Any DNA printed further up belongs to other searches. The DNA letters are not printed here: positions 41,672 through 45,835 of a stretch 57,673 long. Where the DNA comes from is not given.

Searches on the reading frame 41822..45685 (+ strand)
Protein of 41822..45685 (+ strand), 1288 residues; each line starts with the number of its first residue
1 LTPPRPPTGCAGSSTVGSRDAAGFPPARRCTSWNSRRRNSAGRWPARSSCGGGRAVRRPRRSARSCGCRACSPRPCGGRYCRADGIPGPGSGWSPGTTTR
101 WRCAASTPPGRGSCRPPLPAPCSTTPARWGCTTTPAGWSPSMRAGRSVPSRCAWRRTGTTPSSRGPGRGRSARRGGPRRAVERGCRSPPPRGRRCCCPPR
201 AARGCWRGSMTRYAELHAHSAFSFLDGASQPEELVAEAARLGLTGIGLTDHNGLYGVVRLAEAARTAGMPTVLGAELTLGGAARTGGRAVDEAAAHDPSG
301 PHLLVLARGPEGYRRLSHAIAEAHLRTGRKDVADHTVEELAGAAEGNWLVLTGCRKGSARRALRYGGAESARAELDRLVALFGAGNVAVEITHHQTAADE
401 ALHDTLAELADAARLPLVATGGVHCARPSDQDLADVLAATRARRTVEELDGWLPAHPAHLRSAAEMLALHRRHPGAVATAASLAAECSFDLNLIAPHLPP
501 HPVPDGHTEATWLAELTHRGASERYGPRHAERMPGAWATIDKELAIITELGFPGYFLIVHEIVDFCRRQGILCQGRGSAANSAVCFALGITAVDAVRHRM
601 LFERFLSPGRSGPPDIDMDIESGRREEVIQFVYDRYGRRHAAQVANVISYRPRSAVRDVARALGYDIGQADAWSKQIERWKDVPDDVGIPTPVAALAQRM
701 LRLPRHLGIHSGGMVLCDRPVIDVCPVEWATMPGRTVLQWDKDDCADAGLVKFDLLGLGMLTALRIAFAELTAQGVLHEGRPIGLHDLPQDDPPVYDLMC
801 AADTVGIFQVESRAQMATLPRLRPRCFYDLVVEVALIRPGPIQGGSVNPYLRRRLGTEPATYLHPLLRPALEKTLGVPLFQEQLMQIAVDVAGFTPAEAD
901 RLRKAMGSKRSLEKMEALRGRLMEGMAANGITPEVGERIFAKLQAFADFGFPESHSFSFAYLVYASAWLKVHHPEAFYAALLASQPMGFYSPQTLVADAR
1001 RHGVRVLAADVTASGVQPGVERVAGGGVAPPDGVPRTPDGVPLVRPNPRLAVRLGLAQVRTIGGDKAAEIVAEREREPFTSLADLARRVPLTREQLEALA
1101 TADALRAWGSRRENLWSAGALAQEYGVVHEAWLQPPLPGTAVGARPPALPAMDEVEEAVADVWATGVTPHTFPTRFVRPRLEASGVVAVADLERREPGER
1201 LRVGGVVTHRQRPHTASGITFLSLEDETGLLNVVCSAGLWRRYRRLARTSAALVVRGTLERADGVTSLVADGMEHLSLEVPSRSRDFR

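Call 50: search_protein_families(library=pfam, proteins=[window:41822-45685:+], max_evalue=0.0001)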
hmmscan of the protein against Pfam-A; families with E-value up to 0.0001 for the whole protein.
window:41822-45685:+ (1288 aa): 5 families
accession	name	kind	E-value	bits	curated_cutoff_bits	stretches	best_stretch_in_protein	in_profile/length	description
PF07733.18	DNA_pol3_alpha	-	4.6e-77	259.6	23.9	1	512-757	2-260/260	Bacterial DNA polymerase III alpha NTPase domain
PF17657.6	DNA_pol3_finger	-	6.3e-53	179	22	1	761-930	2-166/166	Bacterial DNA polymerase III alpha subunit finger domain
PF02811.25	PHP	-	6.5e-28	98.6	26.4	1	215-394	1-164/164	PHP domain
PF14579.12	HHH_6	-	6.5e-18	65.2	25.6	1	1003-1114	1-89/90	Helix-hairpin-helix motif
PF01336.31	tRNA_anti-codon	-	5.9e-08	33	27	1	1202-1275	2-74/75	OB-fold nucleic acid binding domain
